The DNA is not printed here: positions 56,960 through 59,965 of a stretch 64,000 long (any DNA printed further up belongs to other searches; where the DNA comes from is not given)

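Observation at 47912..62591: Chromosomal, stripped-down TraL-E-K-B-V-C type IV secretion locus with a coupling protein but no relaxase, pilin, VirB6/TraG or F-pilus assembly genes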

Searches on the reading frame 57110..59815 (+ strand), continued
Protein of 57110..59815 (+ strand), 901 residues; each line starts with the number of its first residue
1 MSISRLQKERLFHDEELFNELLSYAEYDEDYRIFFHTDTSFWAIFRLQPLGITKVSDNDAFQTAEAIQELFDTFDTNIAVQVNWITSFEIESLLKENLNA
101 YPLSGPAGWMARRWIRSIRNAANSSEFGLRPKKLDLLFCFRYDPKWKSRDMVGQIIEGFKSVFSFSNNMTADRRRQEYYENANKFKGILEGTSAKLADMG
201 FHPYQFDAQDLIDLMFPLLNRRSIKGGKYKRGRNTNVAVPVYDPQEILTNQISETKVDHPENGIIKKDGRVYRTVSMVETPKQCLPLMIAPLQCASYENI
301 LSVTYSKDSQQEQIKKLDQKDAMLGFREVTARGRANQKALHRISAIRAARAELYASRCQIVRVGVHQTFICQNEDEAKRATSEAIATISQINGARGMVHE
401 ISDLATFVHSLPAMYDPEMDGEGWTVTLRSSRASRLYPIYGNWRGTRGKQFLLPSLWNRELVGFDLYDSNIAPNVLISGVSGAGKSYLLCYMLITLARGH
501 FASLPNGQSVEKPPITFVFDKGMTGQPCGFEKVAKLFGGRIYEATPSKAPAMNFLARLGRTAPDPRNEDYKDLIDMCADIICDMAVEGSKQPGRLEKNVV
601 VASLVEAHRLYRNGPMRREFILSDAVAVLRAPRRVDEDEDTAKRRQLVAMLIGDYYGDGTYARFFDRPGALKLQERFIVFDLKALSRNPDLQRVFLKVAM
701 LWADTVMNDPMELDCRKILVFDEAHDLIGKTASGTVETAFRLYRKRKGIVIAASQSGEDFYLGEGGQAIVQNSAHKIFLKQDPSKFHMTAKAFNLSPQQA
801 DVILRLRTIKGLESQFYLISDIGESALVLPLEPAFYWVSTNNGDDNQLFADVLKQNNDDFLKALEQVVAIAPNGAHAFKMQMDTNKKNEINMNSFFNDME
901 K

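Call 73: search_protein_families(library=ncbifam, max_evalue=1e-10, proteins=[P0256, P0258, P0259, P0261, P0262, P0264, P0266, P0267, P0268, P0269])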
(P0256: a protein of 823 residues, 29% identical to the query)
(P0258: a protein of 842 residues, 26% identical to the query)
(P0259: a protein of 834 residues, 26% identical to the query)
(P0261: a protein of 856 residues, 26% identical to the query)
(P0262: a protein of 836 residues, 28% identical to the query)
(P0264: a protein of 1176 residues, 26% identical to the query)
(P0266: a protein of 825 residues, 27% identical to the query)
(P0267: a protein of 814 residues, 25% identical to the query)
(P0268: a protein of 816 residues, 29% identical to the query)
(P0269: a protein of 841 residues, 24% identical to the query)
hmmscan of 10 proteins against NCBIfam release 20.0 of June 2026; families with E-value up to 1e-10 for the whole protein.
P0256 (823 aa): 12 families
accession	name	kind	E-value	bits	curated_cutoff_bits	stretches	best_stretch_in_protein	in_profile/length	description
TIGR02746.1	TraC-F-type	equivalog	2.6e-97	326.6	567.05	1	22-814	2-797/800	type IV secretion system protein TraC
TIGR00929.1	VirB4_CagE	subfamily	1.2e-69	235.4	643.1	1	260-753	243-728/792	VirB4 family type IV secretion/conjugal transfer ATPase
NF045971.1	conju_CD1110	equivalog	7e-38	130.4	325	1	448-752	407-718/752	VirB4-like conjugal transfer ATPase, CD1110 family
NF010447.0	PRK13873.1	equivalog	3e-29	101.5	1020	1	443-786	428-762/815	conjugal transfer protein TrbE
NF010473.0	PRK13898.1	equivalog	4.2e-26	91.2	1050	1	442-751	433-733/801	type IV secretion system ATPase VirB4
TIGR03744.1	traC_PFL_4706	equivalog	1.3e-25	89.5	520.6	1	323-510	335-529/892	conjugative transfer ATPase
NF010278.0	PRK13721.1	subfamily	2.3e-25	88.7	1177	1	457-736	480-770/874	type IV secretion system protein TraC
NF010404.0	PRK13830.1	subfamily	6.2e-24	83.8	810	1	441-797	441-789/818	conjugal transfer protein TrbE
TIGR03783.1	Bac_Flav_CT_G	subfamily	1.1e-22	79.8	261.55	1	460-814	442-826/829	TraG family conjugative transposon ATPase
NF010466.0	PRK13891.1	subfamily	7.8e-21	73.7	1322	1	444-802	476-829/852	conjugal transfer protein TrbE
NF045975.1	VirB4_plasma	equivalog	9.6e-19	66.6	590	1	443-735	498-840/894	Mbov_0397 family ICE element conjugal transfer ATPase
NF010427.0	PRK13853.1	equivalog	4.3e-14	51.4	957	1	262-787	239-752/789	type IV secretion system protein VirB4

P0258 (842 aa): 11 families
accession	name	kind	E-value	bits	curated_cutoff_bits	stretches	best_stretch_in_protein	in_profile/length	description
TIGR02746.1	TraC-F-type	equivalog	5.3e-118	395.1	567.05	1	53-836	32-799/800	type IV secretion system protein TraC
TIGR00929.1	VirB4_CagE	subfamily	7.5e-63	213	643.1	1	14-774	4-729/792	VirB4 family type IV secretion/conjugal transfer ATPase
TIGR03744.1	traC_PFL_4706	equivalog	2.5e-40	138.2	520.6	1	212-516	222-524/892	conjugative transfer ATPase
NF010278.0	PRK13721.1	subfamily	4.9e-40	137.2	1177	1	362-822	366-839/874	type IV secretion system protein TraC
NF045971.1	conju_CD1110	equivalog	9.1e-34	116.8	325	1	174-773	123-719/752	VirB4-like conjugal transfer ATPase, CD1110 family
NF045975.1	VirB4_plasma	equivalog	4.1e-32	110.8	590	2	586-755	656-840/894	Mbov_0397 family ICE element conjugal transfer ATPase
TIGR03783.1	Bac_Flav_CT_G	subfamily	2.6e-28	98.4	261.55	1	467-774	438-762/829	TraG family conjugative transposon ATPase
NF010473.0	PRK13898.1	equivalog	4.4e-23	81.2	1050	1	210-747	205-710/801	type IV secretion system ATPase VirB4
NF010447.0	PRK13873.1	equivalog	4.3e-21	74.6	1020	1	428-757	396-714/815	conjugal transfer protein TrbE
NF010466.0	PRK13891.1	subfamily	2e-14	52.5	1322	1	298-747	306-754/852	conjugal transfer protein TrbE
NF010404.0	PRK13830.1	subfamily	1.5e-13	49.5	810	0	617-732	593-702/818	conjugal transfer protein TrbE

P0259 (834 aa): 11 families
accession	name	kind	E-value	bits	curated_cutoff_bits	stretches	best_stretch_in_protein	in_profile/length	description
TIGR02746.1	TraC-F-type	equivalog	7.8e-109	364.7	567.05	1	181-825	131-794/800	type IV secretion system protein TraC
TIGR00929.1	VirB4_CagE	subfamily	2.3e-52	178.3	643.1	1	459-816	426-776/792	VirB4 family type IV secretion/conjugal transfer ATPase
TIGR03744.1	traC_PFL_4706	equivalog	4.5e-45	153.9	520.6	2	183-514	176-522/892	conjugative transfer ATPase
NF010278.0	PRK13721.1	subfamily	1.9e-39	135.3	1177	1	423-814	433-837/874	type IV secretion system protein TraC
NF045975.1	VirB4_plasma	equivalog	6.9e-33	113.4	590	2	586-749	656-840/894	Mbov_0397 family ICE element conjugal transfer ATPase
NF045971.1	conju_CD1110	equivalog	3.7e-31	108.2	325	1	452-767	401-719/752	VirB4-like conjugal transfer ATPase, CD1110 family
TIGR03783.1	Bac_Flav_CT_G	subfamily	4.4e-26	91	261.55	1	339-828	304-826/829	TraG family conjugative transposon ATPase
NF010473.0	PRK13898.1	equivalog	7.8e-19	67.2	1050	1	467-766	447-734/801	type IV secretion system ATPase VirB4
NF010447.0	PRK13873.1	equivalog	1.2e-18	66.5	1020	1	468-773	442-739/815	conjugal transfer protein TrbE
NF010404.0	PRK13830.1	subfamily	1.8e-14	52.5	810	1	371-741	356-719/818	conjugal transfer protein TrbE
NF041017.1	DNA_import_CedB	equivalog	6.5e-11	41.6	700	0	461-722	269-520/590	DNA import protein CedB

P0261 (856 aa): 9 families
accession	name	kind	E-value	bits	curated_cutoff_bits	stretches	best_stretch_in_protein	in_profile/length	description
TIGR02746.1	TraC-F-type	equivalog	6.8e-89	298.8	567.05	1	184-835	125-785/800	type IV secretion system protein TraC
TIGR00929.1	VirB4_CagE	subfamily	2.9e-51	174.7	643.1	1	19-788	9-729/792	VirB4 family type IV secretion/conjugal transfer ATPase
TIGR03744.1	traC_PFL_4706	equivalog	5.2e-41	140.4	520.6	1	5-516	2-512/892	conjugative transfer ATPase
NF045975.1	VirB4_plasma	equivalog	3.7e-36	124.2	590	1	186-767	235-838/894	Mbov_0397 family ICE element conjugal transfer ATPase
NF010278.0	PRK13721.1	subfamily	1.9e-27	95.5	1177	1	434-835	432-838/874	type IV secretion system protein TraC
NF045971.1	conju_CD1110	equivalog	1.6e-26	92.8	325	1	347-783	289-715/752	VirB4-like conjugal transfer ATPase, CD1110 family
TIGR03783.1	Bac_Flav_CT_G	subfamily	4.4e-19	67.8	261.55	1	477-761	436-733/829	TraG family conjugative transposon ATPase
NF010447.0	PRK13873.1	equivalog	1.5e-13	49.7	1020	1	372-769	334-712/815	conjugal transfer protein TrbE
NF010473.0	PRK13898.1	equivalog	1.3e-11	43.4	1050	1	299-760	272-709/801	type IV secretion system ATPase VirB4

P0262 (836 aa): 8 families
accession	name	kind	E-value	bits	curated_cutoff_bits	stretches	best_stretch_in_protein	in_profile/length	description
TIGR02746.1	TraC-F-type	equivalog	4.1e-116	388.8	567.05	1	61-830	37-798/800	type IV secretion system protein TraC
TIGR00929.1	VirB4_CagE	subfamily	9e-55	186.2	643.1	1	19-793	10-750/792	VirB4 family type IV secretion/conjugal transfer ATPase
NF045971.1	conju_CD1110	equivalog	3.4e-40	138.1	325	1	328-769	281-720/752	VirB4-like conjugal transfer ATPase, CD1110 family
NF010278.0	PRK13721.1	subfamily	1.4e-37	129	1177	1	336-830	341-851/874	type IV secretion system protein TraC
TIGR03783.1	Bac_Flav_CT_G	subfamily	3.2e-34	117.9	261.55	1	341-831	307-828/829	TraG family conjugative transposon ATPase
TIGR03744.1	traC_PFL_4706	equivalog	2.4e-30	105.2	520.6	1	5-550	3-561/892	conjugative transfer ATPase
NF045975.1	VirB4_plasma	equivalog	1.5e-26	92.4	590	1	294-534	342-580/894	Mbov_0397 family ICE element conjugal transfer ATPase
NF010447.0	PRK13873.1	equivalog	9.5e-20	70.1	1020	1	422-771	388-736/815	conjugal transfer protein TrbE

P0264 (1176 aa): 8 families
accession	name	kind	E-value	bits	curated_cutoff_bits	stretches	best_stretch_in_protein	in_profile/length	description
TIGR02746.1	TraC-F-type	equivalog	2.4e-83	280.4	567.05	2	174-589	123-549/800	type IV secretion system protein TraC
TIGR03744.1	traC_PFL_4706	equivalog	8.4e-34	116.6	520.6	1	237-519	243-521/892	conjugative transfer ATPase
TIGR00929.1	VirB4_CagE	subfamily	1.3e-30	106.3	643.1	2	344-586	304-550/792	VirB4 family type IV secretion/conjugal transfer ATPase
NF010278.0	PRK13721.1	subfamily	4.1e-26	91.1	1177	2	892-1123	593-834/874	type IV secretion system protein TraC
NF045971.1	conju_CD1110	equivalog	1.8e-25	89.3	325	1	912-1079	556-719/752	VirB4-like conjugal transfer ATPase, CD1110 family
NF045975.1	VirB4_plasma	equivalog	5.1e-23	80.7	590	0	927-1061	694-840/894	Mbov_0397 family ICE element conjugal transfer ATPase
TIGR03783.1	Bac_Flav_CT_G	subfamily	2.1e-14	52.4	261.55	0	923-1090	603-775/829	TraG family conjugative transposon ATPase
NF010447.0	PRK13873.1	equivalog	1.1e-12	46.7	1020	0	919-1054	575-705/815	conjugal transfer protein TrbE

P0266 (825 aa): 11 families
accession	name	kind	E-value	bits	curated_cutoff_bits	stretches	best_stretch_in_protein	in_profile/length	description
TIGR02746.1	TraC-F-type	equivalog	1.3e-96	324.3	567.05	1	58-811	35-796/800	type IV secretion system protein TraC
TIGR00929.1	VirB4_CagE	subfamily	6.9e-50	170.1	643.1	1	312-734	302-716/792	VirB4 family type IV secretion/conjugal transfer ATPase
NF010278.0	PRK13721.1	subfamily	6.2e-40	136.8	1177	1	346-800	378-840/874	type IV secretion system protein TraC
TIGR03744.1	traC_PFL_4706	equivalog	5.5e-30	103.9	520.6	1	215-487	244-520/892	conjugative transfer ATPase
TIGR03783.1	Bac_Flav_CT_G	subfamily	1.3e-25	89.4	261.55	1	446-793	442-812/829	TraG family conjugative transposon ATPase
NF045975.1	VirB4_plasma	equivalog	2.1e-24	85.3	590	1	592-733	691-845/894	Mbov_0397 family ICE element conjugal transfer ATPase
NF010447.0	PRK13873.1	equivalog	1.6e-23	82.6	1020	1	316-720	313-704/815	conjugal transfer protein TrbE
NF010473.0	PRK13898.1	equivalog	2.4e-21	75.5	1050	1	442-701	447-690/801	type IV secretion system ATPase VirB4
NF045971.1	conju_CD1110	equivalog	7.7e-19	67.4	325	1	442-738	415-711/752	VirB4-like conjugal transfer ATPase, CD1110 family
NF010404.0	PRK13830.1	subfamily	9.2e-13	46.8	810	0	616-700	618-698/818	conjugal transfer protein TrbE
NF010466.0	PRK13891.1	subfamily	8.6e-12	43.8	1322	0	314-718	354-752/852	conjugal transfer protein TrbE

P0267 (814 aa): 10 families
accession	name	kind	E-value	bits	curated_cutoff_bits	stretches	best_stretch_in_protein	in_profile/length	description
TIGR02746.1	TraC-F-type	equivalog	3.6e-98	329.5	567.05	1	57-786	37-785/800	type IV secretion system protein TraC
TIGR00929.1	VirB4_CagE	subfamily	1.3e-64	218.8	643.1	1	12-741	9-731/792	VirB4 family type IV secretion/conjugal transfer ATPase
NF045971.1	conju_CD1110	equivalog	3.2e-41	141.4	325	1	160-736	123-717/752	VirB4-like conjugal transfer ATPase, CD1110 family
TIGR03744.1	traC_PFL_4706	equivalog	1.3e-36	125.9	520.6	1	265-489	294-517/892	conjugative transfer ATPase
NF010278.0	PRK13721.1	subfamily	4e-36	124.2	1177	1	361-781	388-833/874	type IV secretion system protein TraC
NF045975.1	VirB4_plasma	equivalog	1.5e-29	102.3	590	2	163-509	234-579/894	Mbov_0397 family ICE element conjugal transfer ATPase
NF010447.0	PRK13873.1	equivalog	4.9e-28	97.5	1020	1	322-740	315-735/815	conjugal transfer protein TrbE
TIGR03783.1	Bac_Flav_CT_G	subfamily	1.9e-21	75.7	261.55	1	451-756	442-782/829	TraG family conjugative transposon ATPase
NF010473.0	PRK13898.1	equivalog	3.3e-20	71.7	1050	1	432-693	433-690/801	type IV secretion system ATPase VirB4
NF010404.0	PRK13830.1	subfamily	2.1e-13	48.9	810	1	320-710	325-717/818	conjugal transfer protein TrbE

P0268 (816 aa): 11 families
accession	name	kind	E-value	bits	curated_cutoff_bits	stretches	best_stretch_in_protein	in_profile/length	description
TIGR02746.1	TraC-F-type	equivalog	2.8e-92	310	567.05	1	56-790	36-786/800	type IV secretion system protein TraC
TIGR00929.1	VirB4_CagE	subfamily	3.9e-49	167.6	643.1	1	250-740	245-727/792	VirB4 family type IV secretion/conjugal transfer ATPase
TIGR03744.1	traC_PFL_4706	equivalog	6.1e-37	127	520.6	1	219-494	240-518/892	conjugative transfer ATPase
NF010447.0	PRK13873.1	equivalog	4.7e-30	104.2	1020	1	130-715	119-704/815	conjugal transfer protein TrbE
NF010278.0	PRK13721.1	subfamily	1.3e-25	89.4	1177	1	455-776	483-825/874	type IV secretion system protein TraC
NF045971.1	conju_CD1110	equivalog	1.1e-21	76.9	325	1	451-737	415-715/752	VirB4-like conjugal transfer ATPase, CD1110 family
NF045975.1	VirB4_plasma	equivalog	3.3e-15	54.9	590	0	454-503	518-567/894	Mbov_0397 family ICE element conjugal transfer ATPase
NF010404.0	PRK13830.1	subfamily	2.5e-14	52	810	0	245-700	240-702/818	conjugal transfer protein TrbE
NF010473.0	PRK13898.1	equivalog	4.2e-13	48.2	1050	1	446-695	442-689/801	type IV secretion system ATPase VirB4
NF010427.0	PRK13853.1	equivalog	1e-12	46.8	957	1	249-720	238-699/789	type IV secretion system protein VirB4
TIGR03783.1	Bac_Flav_CT_G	subfamily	2.8e-12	45.3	261.55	0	323-498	305-485/829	TraG family conjugative transposon ATPase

P0269 (841 aa): 11 families
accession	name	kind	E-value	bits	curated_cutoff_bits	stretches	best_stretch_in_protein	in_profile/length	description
TIGR02746.1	TraC-F-type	equivalog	2e-106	356.8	567.05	1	21-836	1-799/800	type IV secretion system protein TraC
TIGR00929.1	VirB4_CagE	subfamily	1.3e-52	179.1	643.1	1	232-796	214-747/792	VirB4 family type IV secretion/conjugal transfer ATPase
NF010278.0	PRK13721.1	subfamily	6.6e-35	120.2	1177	1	182-816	177-832/874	type IV secretion system protein TraC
TIGR03744.1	traC_PFL_4706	equivalog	1.9e-33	115.4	520.6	1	18-510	15-517/892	conjugative transfer ATPase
NF045971.1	conju_CD1110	equivalog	4.2e-31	108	325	1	176-771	125-716/752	VirB4-like conjugal transfer ATPase, CD1110 family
TIGR03783.1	Bac_Flav_CT_G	subfamily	7.1e-27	93.6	261.55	1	467-747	437-732/829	TraG family conjugative transposon ATPase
NF045975.1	VirB4_plasma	equivalog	4.4e-25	87.6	590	1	458-748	502-832/894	Mbov_0397 family ICE element conjugal transfer ATPase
NF010447.0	PRK13873.1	equivalog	1.9e-23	82.3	1020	1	470-772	443-731/815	conjugal transfer protein TrbE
NF010404.0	PRK13830.1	subfamily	4.9e-17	61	810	1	365-726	349-697/818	conjugal transfer protein TrbE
NF010466.0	PRK13891.1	subfamily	1.7e-16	59.3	1322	0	603-772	615-781/852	conjugal transfer protein TrbE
NF010473.0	PRK13898.1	equivalog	5.2e-15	54.6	1050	1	375-773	354-734/801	type IV secretion system ATPase VirB4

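Call 83: predict_structure(alignment_id=A10)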
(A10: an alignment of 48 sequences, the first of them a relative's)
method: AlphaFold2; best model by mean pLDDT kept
length: 134 residues; sequences in the alignment: 48
mean_pLDDT: 67.0   pTM: 0.41
mean pLDDT of the five models: 67.0, 57.1, 55.5, 55.2, 50.6
residues with pLDDT >= 90: 0; 70-90: 59; 50-70: 63; < 50: 12
segments of 3 or more residues with pLDDT < 50: 54-59
pLDDT, mean of each block of 10 residues (from residue 1): 56 59 57 72 68 48 59 67 78 79 80 84 69 48
secondary structure, 60 per line:
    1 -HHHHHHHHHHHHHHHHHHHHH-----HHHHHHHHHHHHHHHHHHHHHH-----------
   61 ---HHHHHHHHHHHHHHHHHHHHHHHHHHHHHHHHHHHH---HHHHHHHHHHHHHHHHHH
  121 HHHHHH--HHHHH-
elements in order: H2-22 H28-49 H64-99 H103-126 H129-133

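Call 87: fold_search(model_id=the predicted structure, library=pdb)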
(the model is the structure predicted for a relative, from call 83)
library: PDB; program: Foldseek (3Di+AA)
matches with E <= 10: 35; with E <= 0.001: 0
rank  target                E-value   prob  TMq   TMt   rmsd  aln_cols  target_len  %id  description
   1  7a0g_HHH              2.8e+00  0.28  0.33  0.15   3.2        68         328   15  Structure of the SmhB pore of the tripartite alpha-pore forming toxin, Smh, from Serratia marcescens. (released 2021-03-31)
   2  9div_A                3.2e+00  0.25  0.39  0.39   7.0       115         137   18  The crystal structure of de novo designed ChuA binding protein C8 (released 2025-05-21)
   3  9div_E                3.2e+00  0.21  0.40  0.41  13.0       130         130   18  The crystal structure of de novo designed ChuA binding protein C8 (released 2025-05-21)
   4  6au8_A                3.4e+00  0.54  0.30  0.15  12.2        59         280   12  1.8 angstrom crystal structure of the human Bag6-NLS & TRC35 complex (released 2017-11-01)
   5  8rte_A                3.8e+00  0.30  0.28  0.11  13.7        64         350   22  Rap from bacteriophage Phi105 with peptide ERPVGT (released 2024-07-24)
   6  9div_F                3.8e+00  0.20  0.40  0.40  16.7       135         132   18  The crystal structure of de novo designed ChuA binding protein C8 (released 2025-05-21)
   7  8rte_B                4.0e+00  0.30  0.28  0.11  12.9        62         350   22  Rap from bacteriophage Phi105 with peptide ERPVGT (released 2024-07-24)
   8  6pe4_G                4.3e+00  0.07  0.24  0.17  16.3        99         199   19  Yeast Vo motor in complex with 1 VopQ molecule (released 2020-05-20)
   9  7a0g_EEE              4.8e+00  0.18  0.33  0.15   3.2        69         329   14  Structure of the SmhB pore of the tripartite alpha-pore forming toxin, Smh, from Serratia marcescens. (released 2021-03-31)
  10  7tmv_B                5.5e+00  0.23  0.30  0.27   5.6        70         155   17  Crystal structure of a Putative structural protein from Klebsiella pneumoniae (released 2022-02-02)
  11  3q15_A                5.8e+00  0.33  0.28  0.11   7.1        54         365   18  Crystal Structure of RapH complexed with Spo0F (released 2011-02-23)
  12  2cj7                  6.6e+00  0.21  0.33  0.31  10.3        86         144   19  Crystal Structure of a Cell Wall Invertase Inhibitor from Tobacco (pH 9.0) (released 2006-04-03)
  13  6cnn_A                7.0e+00  0.20  0.46  0.18  22.8       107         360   11  Cryo-EM structure of the human SK4/calmodulin channel complex in the Ca2+ bound state I (released 2018-05-02)
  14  3anw_A                7.0e+00  0.05  0.15  0.12  10.5        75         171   13  A protein complex essential initiation of DNA replication (released 2011-07-27)
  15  3hiu_D                7.4e+00  0.21  0.40  0.36   9.2        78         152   12  The crystal structure of protein (XCC3681) from Xanthomonas campestris pv. campestris str. ATCC 33913 (released 2009-07-14)
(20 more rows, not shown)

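Call 88: search_protein_families(library=ncbifam, max_evalue=0.1, proteins=[L010:15369-15755:+])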
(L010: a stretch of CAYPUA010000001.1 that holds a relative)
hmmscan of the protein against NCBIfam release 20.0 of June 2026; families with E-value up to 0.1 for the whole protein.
L010:15369-15755:+ (129 aa): 0 families
